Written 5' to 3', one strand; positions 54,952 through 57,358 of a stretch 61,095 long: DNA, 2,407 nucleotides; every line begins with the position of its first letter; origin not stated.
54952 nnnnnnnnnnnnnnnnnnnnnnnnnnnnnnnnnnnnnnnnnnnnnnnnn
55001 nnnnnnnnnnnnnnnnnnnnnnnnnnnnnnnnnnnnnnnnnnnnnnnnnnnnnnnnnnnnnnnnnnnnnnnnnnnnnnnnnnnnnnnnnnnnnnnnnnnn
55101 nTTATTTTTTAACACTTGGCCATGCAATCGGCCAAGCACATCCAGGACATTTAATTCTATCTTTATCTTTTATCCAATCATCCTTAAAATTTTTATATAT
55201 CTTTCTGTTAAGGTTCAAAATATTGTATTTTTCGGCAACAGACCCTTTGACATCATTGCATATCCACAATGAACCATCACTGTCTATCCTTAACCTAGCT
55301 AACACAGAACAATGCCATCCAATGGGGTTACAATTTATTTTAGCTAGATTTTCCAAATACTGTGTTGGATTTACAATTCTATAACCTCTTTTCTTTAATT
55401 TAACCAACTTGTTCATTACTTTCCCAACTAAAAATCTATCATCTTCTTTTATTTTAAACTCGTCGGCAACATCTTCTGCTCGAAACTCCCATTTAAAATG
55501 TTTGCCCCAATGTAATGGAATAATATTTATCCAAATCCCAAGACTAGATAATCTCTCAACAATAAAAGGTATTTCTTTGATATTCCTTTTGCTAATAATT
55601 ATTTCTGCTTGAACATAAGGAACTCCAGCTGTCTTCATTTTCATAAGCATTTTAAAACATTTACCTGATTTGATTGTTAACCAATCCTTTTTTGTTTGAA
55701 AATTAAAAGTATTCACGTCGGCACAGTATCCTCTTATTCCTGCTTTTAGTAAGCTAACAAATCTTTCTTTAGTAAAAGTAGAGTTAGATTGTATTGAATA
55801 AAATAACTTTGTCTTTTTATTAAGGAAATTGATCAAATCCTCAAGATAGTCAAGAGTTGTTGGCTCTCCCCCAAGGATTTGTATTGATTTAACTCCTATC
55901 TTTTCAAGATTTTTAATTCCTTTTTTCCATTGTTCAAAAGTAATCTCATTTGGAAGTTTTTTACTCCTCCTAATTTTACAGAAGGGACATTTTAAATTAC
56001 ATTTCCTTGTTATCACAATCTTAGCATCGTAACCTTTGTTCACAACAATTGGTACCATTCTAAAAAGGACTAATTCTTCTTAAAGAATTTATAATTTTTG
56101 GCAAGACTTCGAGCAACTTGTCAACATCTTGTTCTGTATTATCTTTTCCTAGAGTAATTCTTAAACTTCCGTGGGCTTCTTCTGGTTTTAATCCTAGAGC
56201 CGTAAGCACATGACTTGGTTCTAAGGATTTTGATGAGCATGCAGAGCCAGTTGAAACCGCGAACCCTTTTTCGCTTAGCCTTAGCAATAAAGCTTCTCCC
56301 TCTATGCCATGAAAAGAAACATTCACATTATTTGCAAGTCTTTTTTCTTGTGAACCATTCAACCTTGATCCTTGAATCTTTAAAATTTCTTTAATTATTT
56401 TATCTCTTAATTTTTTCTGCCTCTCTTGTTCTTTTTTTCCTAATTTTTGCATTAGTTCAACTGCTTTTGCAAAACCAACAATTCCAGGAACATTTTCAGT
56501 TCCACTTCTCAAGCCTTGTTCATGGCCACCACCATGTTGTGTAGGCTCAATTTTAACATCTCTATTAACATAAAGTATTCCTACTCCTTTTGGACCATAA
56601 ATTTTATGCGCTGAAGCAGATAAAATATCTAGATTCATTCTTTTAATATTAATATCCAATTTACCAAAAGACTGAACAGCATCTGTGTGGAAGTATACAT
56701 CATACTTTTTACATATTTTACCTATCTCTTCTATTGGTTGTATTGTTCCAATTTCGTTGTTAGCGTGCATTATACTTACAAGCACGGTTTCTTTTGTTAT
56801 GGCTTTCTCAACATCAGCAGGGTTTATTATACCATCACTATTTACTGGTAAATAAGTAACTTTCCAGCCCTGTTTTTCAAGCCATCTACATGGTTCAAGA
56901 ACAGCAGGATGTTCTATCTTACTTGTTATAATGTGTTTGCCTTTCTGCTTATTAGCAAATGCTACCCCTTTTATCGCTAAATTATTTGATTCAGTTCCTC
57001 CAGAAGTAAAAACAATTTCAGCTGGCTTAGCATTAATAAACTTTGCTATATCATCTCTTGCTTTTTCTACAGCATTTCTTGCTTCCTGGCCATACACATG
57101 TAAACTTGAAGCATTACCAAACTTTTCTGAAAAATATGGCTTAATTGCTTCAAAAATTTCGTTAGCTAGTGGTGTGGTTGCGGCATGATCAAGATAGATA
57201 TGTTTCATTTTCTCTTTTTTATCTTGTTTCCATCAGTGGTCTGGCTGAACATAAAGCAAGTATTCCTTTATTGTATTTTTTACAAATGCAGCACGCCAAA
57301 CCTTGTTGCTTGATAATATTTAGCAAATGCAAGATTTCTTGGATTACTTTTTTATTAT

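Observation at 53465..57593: Radical SAM + unknown Rossmann-like enzyme embedded in the Fe-S operon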

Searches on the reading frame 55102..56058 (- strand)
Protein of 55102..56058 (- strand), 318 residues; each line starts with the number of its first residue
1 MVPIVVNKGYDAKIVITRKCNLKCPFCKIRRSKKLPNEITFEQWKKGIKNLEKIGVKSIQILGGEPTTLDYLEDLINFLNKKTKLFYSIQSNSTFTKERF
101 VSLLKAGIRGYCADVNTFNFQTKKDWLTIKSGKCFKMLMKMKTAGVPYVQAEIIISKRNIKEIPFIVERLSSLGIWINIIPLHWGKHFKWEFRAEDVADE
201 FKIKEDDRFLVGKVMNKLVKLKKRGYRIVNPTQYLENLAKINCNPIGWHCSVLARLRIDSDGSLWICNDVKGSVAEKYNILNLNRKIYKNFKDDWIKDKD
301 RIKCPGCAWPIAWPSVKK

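Call 3: search_protein_families(library=pfam, proteins=[window:55102-56058:-], max_evalue=0.1)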
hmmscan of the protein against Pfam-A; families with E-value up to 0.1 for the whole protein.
window:55102-56058:- (318 aa): 2 families
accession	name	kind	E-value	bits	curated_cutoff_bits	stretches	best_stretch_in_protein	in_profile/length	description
PF04055.27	Radical_SAM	-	1.5e-18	68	29.5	1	14-165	1-161/166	Radical SAM superfamily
PF13353.11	Fer4_12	-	0.00035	21.3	22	1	17-87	12-82/137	4Fe-4S single cluster domain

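Call 4: search_protein_families(library=ncbifam, proteins=[window:55102-56058:-], max_evalue=0.1)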
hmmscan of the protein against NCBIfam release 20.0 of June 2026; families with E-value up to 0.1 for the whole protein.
window:55102-56058:- (318 aa): 60 families (the best 25 are shown)
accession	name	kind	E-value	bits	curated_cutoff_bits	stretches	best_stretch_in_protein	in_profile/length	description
TIGR02668.1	moaA_archaeal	equivalog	2.8e-19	69.2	325.25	1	13-287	13-287/303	GTP 3',8-cyclase MoaA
NF001199.0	PRK00164.2-1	equivalog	1.5e-16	60.4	231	1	13-268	15-268/308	GTP 3',8-cyclase MoaA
TIGR02666.1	moaA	equivalog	1.5e-15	57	284.05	1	13-267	13-277/336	GTP 3',8-cyclase MoaA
TIGR04317.1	W_rSAM_matur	equivalog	1.5e-13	50.6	380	1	14-181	8-186/349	tungsten cofactor oxidoreductase radical SAM maturase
TIGR03961.1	rSAM_PTO1314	hypoth_equivalog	1.2e-12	47.9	306.05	1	19-304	32-298/332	PTO1314 family radical SAM protein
TIGR02109.1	PQQ_syn_pqqE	equivalog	2e-12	46.7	381.35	1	15-174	12-173/358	pyrroloquinoline quinone biosynthesis protein PqqE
TIGR04250.1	SCM_rSAM_ScmE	equivalog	7.3e-11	41.6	400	1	13-117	6-110/358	SynChlorMet cassette radical SAM/SPASM protein ScmE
TIGR04054.1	rSAM_NirJ1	equivalog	9.9e-11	40.9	650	1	14-227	40-249/387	putative heme d1 biosynthesis radical SAM protein NirJ1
TIGR04546.1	rSAM_ahbC_deAc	equivalog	1.5e-10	40.5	650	1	16-226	45-251/390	12,18-didecarboxysiroheme deacetylase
NF045702.1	rSAM_GDGT_ether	equivalog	2.1e-10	39.8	450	1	12-167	88-250/486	tetraether lipid synthase Tes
NF045646.2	rSAM_Se_TrsS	equivalog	2.5e-10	39.5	490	1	14-92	90-169/441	radical SAM (seleno)protein TrsS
TIGR04055.1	rSAM_NirJ2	equivalog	1.4e-09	38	500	1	17-217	7-203/326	putative heme d1 biosynthesis radical SAM protein NirJ2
TIGR02495.1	NrdG2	equivalog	4.4e-09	35.9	131.15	1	9-109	15-114/193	anaerobic ribonucleoside-triphosphate reductase activating protein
TIGR04053.2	TIGR04053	equivalog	1e-08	34.8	395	1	16-176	14-179/366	TIGR04053 family radical SAM/SPASM domain-containing protein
TIGR04545.1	rSAM_ahbD_hemeb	equivalog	1.1e-08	34.9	500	1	16-175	6-167/339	heme b synthase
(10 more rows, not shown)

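Call 13: find_homologous_proteins(query=window:55102-56058:-)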
Query window:55102-56058:- (318 aa): 32 proteins with E <= 0.001 among 1162 candidates.
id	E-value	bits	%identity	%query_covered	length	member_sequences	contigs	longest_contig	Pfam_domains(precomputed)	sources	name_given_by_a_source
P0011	5.4e-215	731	100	100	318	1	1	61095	PF04055.28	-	-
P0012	5.4e-157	540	74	97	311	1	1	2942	PF04055.28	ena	-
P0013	1.7e-147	509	71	97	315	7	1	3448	PF04055.28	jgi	jgi:MoaA/NifB/PqqE/SkfB family radical SAM enzyme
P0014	5.1e-143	494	68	98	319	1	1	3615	PF04055.28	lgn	-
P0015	5.3e-141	488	67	98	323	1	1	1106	PF04055.28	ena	-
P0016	1.7e-135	469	64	97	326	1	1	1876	PF04055.28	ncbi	-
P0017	1.1e-130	454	62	97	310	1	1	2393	PF04055.28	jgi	jgi:MoaA/NifB/PqqE/SkfB family radical SAM enzyme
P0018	4.8e-129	448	59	96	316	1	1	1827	PF04055.28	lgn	-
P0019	8.5e-109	382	52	96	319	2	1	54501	PF04055.28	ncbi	-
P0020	9.0e-89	316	62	71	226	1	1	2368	PF04055.28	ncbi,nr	ncbi:MAG: radical SAM protein [Candidatus Pacearchaeota archaeon]|nr:radical SAM protein [Candidatus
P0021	2.9e-80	288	45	94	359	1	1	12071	PF04055.28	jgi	-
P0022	1.7e-76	276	44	94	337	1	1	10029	PF04055.28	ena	-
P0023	3.4e-74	268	42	94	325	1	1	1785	PF04055.28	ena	-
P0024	2.7e-73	265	41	94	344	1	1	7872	PF04055.28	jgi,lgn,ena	-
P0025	3.0e-72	262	41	94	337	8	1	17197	PF04055.28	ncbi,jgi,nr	ncbi:hypothetical protein DRN85_02845 [Methanosarcinales archaeon]|nr:MAG: hypothetical protein DRN8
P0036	2.3e-38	150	32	94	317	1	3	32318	PF04055.28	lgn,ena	-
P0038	2.3e-37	147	31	94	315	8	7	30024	PF04055.28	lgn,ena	-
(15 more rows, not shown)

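Call 41: find_encoding_contigs(protein=P0025, flank=6000, max_places=2)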
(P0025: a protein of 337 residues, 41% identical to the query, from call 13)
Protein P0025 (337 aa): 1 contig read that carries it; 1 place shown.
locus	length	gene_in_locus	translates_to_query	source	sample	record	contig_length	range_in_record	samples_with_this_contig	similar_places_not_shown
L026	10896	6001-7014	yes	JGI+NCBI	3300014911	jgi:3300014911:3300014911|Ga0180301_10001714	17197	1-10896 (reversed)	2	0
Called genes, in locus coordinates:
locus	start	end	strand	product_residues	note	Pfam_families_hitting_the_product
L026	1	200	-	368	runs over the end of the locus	PF00155:Aminotran_1_2, PF00266:Aminotran_5, PF01041:DegT_DnrJ_EryC1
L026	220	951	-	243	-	PF09871:DUF2098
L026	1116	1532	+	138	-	PF01629:DUF22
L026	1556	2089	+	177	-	-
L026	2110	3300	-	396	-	PF00890:FAD_binding_2 (weak), PF01266:DAO (weak), PF01494:FAD_binding_3, PF03486:HI0933_like (weak), PF07992:Pyr_redox_2 (weak), PF12831:FAD_oxidored, PF13450:NAD_binding_8, PF22578:GGR_cat, +1 more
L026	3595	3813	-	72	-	-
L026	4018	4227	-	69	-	-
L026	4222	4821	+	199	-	PF02593:DUF166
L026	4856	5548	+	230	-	PF08745:PIN_5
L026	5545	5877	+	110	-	-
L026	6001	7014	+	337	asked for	PF04055:Radical_SAM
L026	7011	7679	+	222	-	PF14681:UPRTase, PF00156:Pribosyltran (weak)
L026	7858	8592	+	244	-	PF01995:NRD1_2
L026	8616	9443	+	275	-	PF01678:DAP_epimerase, PF02567:PhzC-PhzF (weak), PF05544:Pro_racemase (faint), PF01678:DAP_epimerase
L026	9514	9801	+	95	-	PF05154:TM2 (weak)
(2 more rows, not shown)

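Call 42: find_encoding_contigs(protein=P0036, flank=6000, max_places=2)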
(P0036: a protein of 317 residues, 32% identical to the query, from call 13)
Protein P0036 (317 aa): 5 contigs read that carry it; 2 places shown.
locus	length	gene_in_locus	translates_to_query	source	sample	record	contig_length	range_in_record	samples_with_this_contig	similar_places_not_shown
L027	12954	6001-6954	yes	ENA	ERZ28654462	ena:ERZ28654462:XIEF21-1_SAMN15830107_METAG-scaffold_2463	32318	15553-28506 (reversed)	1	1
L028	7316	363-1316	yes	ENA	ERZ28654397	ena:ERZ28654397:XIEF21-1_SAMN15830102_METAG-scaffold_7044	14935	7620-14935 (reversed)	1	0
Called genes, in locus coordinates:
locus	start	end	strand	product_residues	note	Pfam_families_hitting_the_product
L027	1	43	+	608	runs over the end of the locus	PF00512:HisKA, PF02518:HATPase_c, PF00072:Response_reg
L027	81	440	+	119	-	-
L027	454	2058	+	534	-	PF00072:Response_reg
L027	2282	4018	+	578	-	-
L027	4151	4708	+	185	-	-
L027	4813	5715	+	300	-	PF03717:PBP_dimer, PF00905:Transpeptidase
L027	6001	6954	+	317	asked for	PF04055:Radical_SAM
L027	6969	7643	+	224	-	PF02811:PHP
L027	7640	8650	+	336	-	PF00534:Glycos_transf_1 (weak)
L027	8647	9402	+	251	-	-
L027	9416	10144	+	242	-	PF08282:Hydrolase_3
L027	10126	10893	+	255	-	-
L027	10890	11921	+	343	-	PF01636:APH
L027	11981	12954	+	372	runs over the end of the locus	PF03717:PBP_dimer, PF00905:Transpeptidase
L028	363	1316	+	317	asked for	PF04055:Radical_SAM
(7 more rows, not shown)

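Call 43: find_encoding_contigs(protein=P0038, flank=6000, max_places=2)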
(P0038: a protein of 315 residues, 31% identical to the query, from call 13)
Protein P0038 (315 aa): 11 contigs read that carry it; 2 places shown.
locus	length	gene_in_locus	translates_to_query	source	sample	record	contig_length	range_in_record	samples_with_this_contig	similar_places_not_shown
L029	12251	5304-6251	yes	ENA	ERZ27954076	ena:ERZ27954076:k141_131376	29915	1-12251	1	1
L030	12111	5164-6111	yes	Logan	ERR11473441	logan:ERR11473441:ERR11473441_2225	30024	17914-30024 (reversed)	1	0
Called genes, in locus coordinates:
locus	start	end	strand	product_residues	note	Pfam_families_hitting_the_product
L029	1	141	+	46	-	?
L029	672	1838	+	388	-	PF02254:TrkA_N (faint), PF03721:UDPG_MGDP_dh_N, PF00984:UDPG_MGDP_dh, PF03720:UDPG_MGDP_dh_C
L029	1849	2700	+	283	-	PF00535:Glycos_transf_2, PF10111:Glyco_tranf_2_2, PF13641:Glyco_tranf_2_3 (weak)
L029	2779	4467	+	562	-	PF00501:AMP-binding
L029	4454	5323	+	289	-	PF08538:DUF1749 (weak), PF00561:Abhydrolase_1 (weak)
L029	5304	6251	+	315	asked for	PF04055:Radical_SAM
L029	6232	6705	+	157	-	PF00293:NUDIX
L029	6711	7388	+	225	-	PF02811:PHP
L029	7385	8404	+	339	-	PF00534:Glycos_transf_1 (weak)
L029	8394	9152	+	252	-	-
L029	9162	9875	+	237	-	PF05116:S6PP (weak), PF08282:Hydrolase_3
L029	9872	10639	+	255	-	-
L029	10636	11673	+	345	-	PF01636:APH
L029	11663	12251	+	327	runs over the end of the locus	-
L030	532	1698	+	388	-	PF02254:TrkA_N (faint), PF03721:UDPG_MGDP_dh_N, PF00984:UDPG_MGDP_dh, PF03720:UDPG_MGDP_dh_C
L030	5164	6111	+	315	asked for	PF04055:Radical_SAM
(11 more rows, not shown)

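Call 61: predict_structure(alignment_id=A3)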
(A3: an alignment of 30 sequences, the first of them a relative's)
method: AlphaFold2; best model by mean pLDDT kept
length: 318 residues; sequences in the alignment: 30
mean_pLDDT: 87.1   pTM: 0.86
mean pLDDT of the five models: 87.1, 87.0, 86.1, 85.2, 84.8
residues with pLDDT >= 90: 192; 70-90: 97; 50-70: 17; < 50: 12
segments of 3 or more residues with pLDDT < 50: 1-8, 315-318
pLDDT, mean of each block of 10 residues (from residue 1): 42 85 72 81 97 93 78 96 95 86 96 91 82 94 97 94 97 96 83 85 93 98 96 89 76 85 90 93 96 93 81 48
secondary structure, 60 per line:
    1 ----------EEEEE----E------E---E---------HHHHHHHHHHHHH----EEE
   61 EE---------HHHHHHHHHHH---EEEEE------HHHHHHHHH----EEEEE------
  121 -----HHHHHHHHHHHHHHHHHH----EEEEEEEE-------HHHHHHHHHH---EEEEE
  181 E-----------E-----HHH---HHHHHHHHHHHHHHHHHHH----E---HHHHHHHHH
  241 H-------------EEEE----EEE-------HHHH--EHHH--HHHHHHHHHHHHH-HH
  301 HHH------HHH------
elements in order: E11-15 H41-53 E58-62 H72-82 E86-90 H97-105 E110-114 H126-143 E148-155 H163-172 E176-181 H205-223 H232-241 E255-258 E263-265 H273-276 H285-297 H299-303

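Call 65: fold_search(model_id=the predicted structure, library=pdb)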
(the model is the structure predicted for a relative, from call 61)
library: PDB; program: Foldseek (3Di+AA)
matches with E <= 10: 1273; with E <= 0.001: 94
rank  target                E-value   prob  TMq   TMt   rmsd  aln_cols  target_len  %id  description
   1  6q2q_B                2.1e-10  1.00  0.62  0.67   7.0       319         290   17  Crystal structure of mouse viperin bound to uridine triphosphate and S-adenosylhomocysteine (released 2020-01-22)
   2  6q2q_A                3.2e-10  1.00  0.62  0.67   6.8       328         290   18  Crystal structure of mouse viperin bound to uridine triphosphate and S-adenosylhomocysteine (released 2020-01-22)
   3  6q2p_B                6.8e-10  1.00  0.63  0.67   7.0       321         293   17  Crystal structure of mouse viperin bound to cytidine triphosphate and S-adenosylhomocysteine (released 2020-01-22)
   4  6q2p_A                9.7e-10  1.00  0.62  0.67   7.5       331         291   18  Crystal structure of mouse viperin bound to cytidine triphosphate and S-adenosylhomocysteine (released 2020-01-22)
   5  7vob                  1.1e-09  1.00  0.69  0.68   4.9       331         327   14  The crystal structure of a Radical SAM Enzyme BlsE involved in the Biosynthesis of Blasticidin S (released 2022-05-04)
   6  1tv7_A                1.2e-09  1.00  0.61  0.60   5.5       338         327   19  Structure of the S-adenosylmethionine dependent Enzyme MoaA (released 2004-08-31)
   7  5vsl_A                1.4e-09  1.00  0.59  0.70   4.6       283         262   19  Crystal structure of viperin with bound [4Fe-4S] cluster and S-adenosylhomocysteine (SAH) (released 2017-06-14)
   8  5v1q_A                2.0e-09  1.00  0.56  0.43   7.1       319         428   16  Crystal structure of Streptococcus suis SuiB (released 2017-08-30)
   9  5v1s_A                2.3e-09  1.00  0.60  0.47   7.4       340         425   15  Crystal structure of Streptococcus suis SuiB bound to S-adenosylmethionine (released 2017-08-30)
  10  6efn                  2.6e-09  1.00  0.62  0.53   5.5       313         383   19  Structure of a RiPP maturase, SkfB (released 2018-10-24)
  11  1tv7_B                4.2e-09  1.00  0.57  0.56   6.5       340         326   18  Structure of the S-adenosylmethionine dependent Enzyme MoaA (released 2004-08-31)
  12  2fb2_B                5.1e-09  1.00  0.55  0.54   6.3       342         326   16  Structure of the MoaA Arg17/266/268/Ala triple mutant (released 2006-05-09)
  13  9dgw_B                6.5e-09  1.00  0.59  0.65   6.2       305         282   16  X-ray crystal structure of the Viperin-like enzyme from T. virens with bound CTP and SAM (released 2025-02-12)
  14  5vsm_A                6.9e-09  1.00  0.59  0.71   4.5       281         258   18  Crystal structure of viperin with bound [4Fe-4S] cluster, 5'-deoxyadenosine, and L-methionine (released 2017-06-14)
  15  5v1q_B                1.4e-08  1.00  0.62  0.47   7.3       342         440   14  Crystal structure of Streptococcus suis SuiB (released 2017-08-30)
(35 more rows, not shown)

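Call 84: find_related_loci(query=A7, collection=genome_contigs, flank=5000)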
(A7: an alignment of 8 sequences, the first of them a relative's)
Query A7 (337 aa) in genome_contigs; peptide patterns used: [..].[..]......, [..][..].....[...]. (x = any residue, [..] = any of these).
53 stretches matched a pattern; 8 encode a relative of the query (tblastn E <= 1e-3); 8 distinct loci.
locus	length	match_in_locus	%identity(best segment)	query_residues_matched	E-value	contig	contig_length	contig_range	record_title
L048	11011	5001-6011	100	1-337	0e+0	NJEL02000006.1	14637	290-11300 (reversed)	MAG: Methanosarcinales archaeon ex4572_44 ex4572_44_scaffold_1780, whole genome shotgun sequence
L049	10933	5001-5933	73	16-326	7e-157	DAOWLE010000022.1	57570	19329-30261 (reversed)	MAG TPA_asm: bacterium isolate CSMAG_2113 CSMAG_2113_k141_331582_length_57570_cov_24.8928, whole genome shotgun sequence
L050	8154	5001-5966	47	11-333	2e-99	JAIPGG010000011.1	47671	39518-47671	MAG: Spirochaetales bacterium isolate Tobar15.5-16.5m-G27 Tobar15-5-16-5m-C365, whole genome shotgun sequence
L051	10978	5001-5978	46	9-336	1e-96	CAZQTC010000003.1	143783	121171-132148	MAG TPA_asm: uncultured Spirochaetales bacterium isolate binchicken_co219_179 genome assembly, contig: k141_716349, whol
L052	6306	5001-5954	44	11-330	1e-88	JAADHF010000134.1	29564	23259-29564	MAG: Spirochaetota bacterium isolate M_MetaBat.164 contig-127_1810, whole genome shotgun sequence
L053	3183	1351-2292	46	15-330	7e-89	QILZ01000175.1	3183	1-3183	MAG: Spirochaetales bacterium isolate SZUA-6 Ga0063293_10057240, whole genome shotgun sequence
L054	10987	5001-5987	40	13-330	3e-85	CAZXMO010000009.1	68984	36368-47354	MAG TPA_asm: uncultured Spirochaetales bacterium isolate binchicken_co8_383 genome assembly, contig: NODE_254_length_689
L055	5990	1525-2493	40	15-330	2e-83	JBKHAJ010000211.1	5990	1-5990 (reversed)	MAG: Spirochaetia bacterium isolate D1M01_14 NODE_21301_length_5990_cov_4.745072, whole genome shotgun sequence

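Call 86: search_protein_families(library=pfam, proteins=[L049:5969-6637:+, L049:6769-8457:+, L049:4360-4809:+, L050:3692-4954:+, L050:5981-7099:-, L051:3883-4950:+, L051:2562-3788:-, L051:6086-7744:-, L054:3872-4939:+, L054:6024-6944:-], max_evalue=0.001)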
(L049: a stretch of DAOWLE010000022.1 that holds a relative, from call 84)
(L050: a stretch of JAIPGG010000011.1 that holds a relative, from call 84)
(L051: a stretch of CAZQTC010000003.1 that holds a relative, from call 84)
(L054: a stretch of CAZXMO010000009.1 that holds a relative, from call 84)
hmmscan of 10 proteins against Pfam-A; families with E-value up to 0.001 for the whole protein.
L049:5969-6637:+ (222 aa): 3 families
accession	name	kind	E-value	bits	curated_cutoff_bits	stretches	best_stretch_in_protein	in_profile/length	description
PF14681.12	UPRTase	-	1e-48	166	27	1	15-220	6-205/206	Uracil phosphoribosyltransferase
PF00156.33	Pribosyltran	-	4.1e-08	33.1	26.3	1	74-185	28-135/158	Phosphoribosyl transferase domain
PF24390.1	PRTase-CE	-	1e-05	26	27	1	124-197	94-171/253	PRTase-CE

L049:6769-8457:+ (562 aa): 1 family
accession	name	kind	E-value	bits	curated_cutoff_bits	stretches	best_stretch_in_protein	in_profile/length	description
PF04932.20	Wzy_C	-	1.1e-19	71.1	31.7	1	312-482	3-149/149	O-Antigen ligase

L049:4360-4809:+ (149 aa): 0 families

L050:3692-4954:+ (420 aa): 0 families

L050:5981-7099:- (372 aa): 1 family
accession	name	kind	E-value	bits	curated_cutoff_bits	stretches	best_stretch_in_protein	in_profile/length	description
PF00881.29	Nitroreductase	-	7.2e-06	26.7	23.5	0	34-55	20-41/167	Nitroreductase family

L051:3883-4950:+ (355 aa): 0 families

L051:2562-3788:- (408 aa): 0 families

L051:6086-7744:- (552 aa): 3 families
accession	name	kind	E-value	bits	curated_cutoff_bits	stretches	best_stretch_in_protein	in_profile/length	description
PF02540.23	NAD_synthase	-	7.3e-77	258.2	21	1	276-522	4-242/242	NAD synthase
PF00795.27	CN_hydrolase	-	3.6e-24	85.9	23.2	1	3-260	1-249/256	Carbon-nitrogen hydrolase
PF03054.22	tRNA_Me_trans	-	0.00099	19.3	20.6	0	292-373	2-94/202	tRNA methyl transferase HUP domain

L054:3872-4939:+ (355 aa): 0 families

L054:6024-6944:- (306 aa): 1 family
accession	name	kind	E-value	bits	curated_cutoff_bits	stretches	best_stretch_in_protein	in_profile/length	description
PF01261.30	AP_endonuc_2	-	1.7e-14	54.6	31.1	1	25-260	4-222/249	Xylose isomerase-like TIM barrel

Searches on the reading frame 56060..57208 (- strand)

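Call 3: search_protein_families(library=pfam, proteins=[window:56060-57208:-], max_evalue=0.1)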
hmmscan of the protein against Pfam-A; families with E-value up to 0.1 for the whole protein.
window:56060-57208:- (382 aa): 8 families
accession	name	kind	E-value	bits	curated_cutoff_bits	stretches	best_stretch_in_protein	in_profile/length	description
PF00266.25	Aminotran_5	-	5.8e-99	332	21.5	1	4-365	1-371/371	Aminotransferase class-V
PF01041.23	DegT_DnrJ_EryC1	-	4.2e-10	39.8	19.8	1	53-182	32-151/360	DegT/DnrJ/EryC1/StrS aminotransferase family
PF01212.27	Beta_elim_lyase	-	2.8e-09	37.1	27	1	46-258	33-228/288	Beta-eliminating lyase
PF01053.26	Cys_Met_Meta_PP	-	0.0046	16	27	1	30-202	37-198/381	Cys/Met metabolism PLP-dependent enzyme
PF00282.25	Pyridoxal_deC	-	0.0057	15.9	27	1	115-178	167-236/375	Pyridoxal-dependent decarboxylase conserved domain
PF22952.2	KH_11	-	0.038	14.8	24.6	0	31-62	52-82/85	Eukaryotic type KH-domain (KH-domain type I)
PF02310.24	B12-binding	-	0.041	14.2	32.1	0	108-148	22-62/121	B12 binding domain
PF05889.19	SepSecS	-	0.094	11.8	21.1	0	83-173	94-188/389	O-phosphoseryl-tRNA(Sec) selenium transferase, SepSecS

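Call 4: search_protein_families(library=ncbifam, proteins=[window:56060-57208:-], max_evalue=0.1)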
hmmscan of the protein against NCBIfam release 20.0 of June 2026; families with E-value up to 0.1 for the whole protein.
window:56060-57208:- (382 aa): 54 families (the best 25 are shown)
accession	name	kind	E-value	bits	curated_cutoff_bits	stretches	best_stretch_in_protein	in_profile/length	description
TIGR03402.1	FeS_nifS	equivalog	1.6e-166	553.8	530.75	1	4-382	1-379/379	cysteine desulfurase NifS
TIGR02006.1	IscS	equivalog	1.7e-144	481.7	643.2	1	3-381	4-383/402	IscS subfamily cysteine desulfurase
NF010611.0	PRK14012.1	equivalog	1.5e-142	475.3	548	1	3-381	6-387/406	IscS subfamily cysteine desulfurase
TIGR03235.1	DNA_S_dndA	equivalog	1.1e-134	449.2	480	1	5-352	1-352/353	cysteine desulfurase DndA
TIGR03403.1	nifS_epsilon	equivalog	8.3e-118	393.5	587.7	1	4-380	1-380/382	NifS family cysteine desulfurase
NF002806.0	PRK02948.1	subfamily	9.2e-117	390.2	304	1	4-377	2-376/381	IscS subfamily cysteine desulfurase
TIGR01979.1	sufS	subfamily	4.1e-64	216.9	475.1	1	3-375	19-401/403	SufS family cysteine desulfurase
TIGR01977.1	am_tr_V_EF2568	hypoth_equivalog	4.1e-59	200.5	377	1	4-372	1-376/376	cysteine desulfurase family protein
NF041166.1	f2_encap_cargo1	exception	3e-49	168.7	800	1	4-371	247-622/623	family 2A encapsulin nanocompartment cargo protein cysteine desulfurase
NF040779.1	Sec_lyase_SclA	exception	4.1e-42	144.4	525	1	4-373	1-377/378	selenocysteine lyase SclA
NF008126.0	PRK10874.1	equivalog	3.9e-40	138.2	607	1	2-374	19-397/401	cysteine desulfurase CsdA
NF006791.0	PRK09295.1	equivalog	8.4e-39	133.8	661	1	4-372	25-401/406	cysteine desulfurase SufS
TIGR03392.1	FeS_syn_CsdA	equivalog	1.1e-38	133.5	493.6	1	3-373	17-393/398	cysteine desulfurase CsdA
TIGR01976.1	am_tr_V_VC1184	hypoth_equivalog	1.9e-33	116.3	352.35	1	3-369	19-401/401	cysteine desulfurase-like protein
TIGR04343.1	egtE_PLP_lyase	equivalog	9.4e-20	70.7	400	1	39-259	48-270/370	ergothioneine biosynthesis PLP-dependent enzyme EgtE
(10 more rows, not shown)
